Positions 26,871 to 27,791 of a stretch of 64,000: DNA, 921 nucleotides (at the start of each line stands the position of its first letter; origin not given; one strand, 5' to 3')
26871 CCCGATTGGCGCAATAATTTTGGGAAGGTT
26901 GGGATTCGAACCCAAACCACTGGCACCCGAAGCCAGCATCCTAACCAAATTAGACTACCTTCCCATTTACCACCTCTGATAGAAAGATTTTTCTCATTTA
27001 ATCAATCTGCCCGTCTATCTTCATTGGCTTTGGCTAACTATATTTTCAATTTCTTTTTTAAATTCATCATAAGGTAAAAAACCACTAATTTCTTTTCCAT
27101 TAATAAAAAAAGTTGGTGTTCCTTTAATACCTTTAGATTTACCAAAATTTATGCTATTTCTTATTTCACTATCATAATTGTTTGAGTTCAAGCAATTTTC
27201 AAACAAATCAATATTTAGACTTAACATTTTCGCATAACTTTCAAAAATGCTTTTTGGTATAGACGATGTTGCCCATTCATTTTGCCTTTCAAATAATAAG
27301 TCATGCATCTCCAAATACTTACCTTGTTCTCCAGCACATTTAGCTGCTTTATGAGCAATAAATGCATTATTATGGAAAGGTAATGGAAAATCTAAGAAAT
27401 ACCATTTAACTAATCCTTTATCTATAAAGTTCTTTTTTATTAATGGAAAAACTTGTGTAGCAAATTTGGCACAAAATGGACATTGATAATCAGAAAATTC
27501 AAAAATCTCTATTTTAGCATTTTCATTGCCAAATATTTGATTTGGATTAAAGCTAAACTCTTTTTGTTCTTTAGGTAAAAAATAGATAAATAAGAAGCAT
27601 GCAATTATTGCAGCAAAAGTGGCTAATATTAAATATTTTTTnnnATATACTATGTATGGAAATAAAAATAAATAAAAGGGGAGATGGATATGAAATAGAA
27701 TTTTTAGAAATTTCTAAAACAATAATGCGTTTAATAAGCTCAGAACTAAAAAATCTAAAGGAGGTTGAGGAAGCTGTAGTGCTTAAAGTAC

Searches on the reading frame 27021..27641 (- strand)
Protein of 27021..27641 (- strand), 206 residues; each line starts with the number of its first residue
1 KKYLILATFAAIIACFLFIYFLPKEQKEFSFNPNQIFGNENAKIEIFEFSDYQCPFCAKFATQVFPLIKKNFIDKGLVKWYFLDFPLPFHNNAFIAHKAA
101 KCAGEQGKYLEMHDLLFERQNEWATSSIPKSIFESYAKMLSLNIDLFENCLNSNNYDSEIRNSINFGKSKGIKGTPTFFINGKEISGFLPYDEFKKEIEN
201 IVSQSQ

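Call 68: search_protein_families(library=pfam, max_evalue=0.1, proteins=[window:27021-27641:-])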
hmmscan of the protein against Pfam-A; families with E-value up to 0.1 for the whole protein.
window:27021-27641:- (206 aa): 4 families
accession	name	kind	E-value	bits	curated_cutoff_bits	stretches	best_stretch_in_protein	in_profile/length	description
PF13462.12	Thioredoxin_4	-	4.3e-32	112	23.2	1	36-199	7-164/165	Thioredoxin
PF01323.26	DSBA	-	2.8e-16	60.3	25.6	1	46-198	2-190/191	DSBA-like thioredoxin domain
PF13098.12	Thioredoxin_2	-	3.6e-09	37.3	27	1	40-197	3-103/104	Thioredoxin-like domain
PF13743.12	Thioredoxin_5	-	0.042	14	27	1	87-183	71-166/186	Thioredoxin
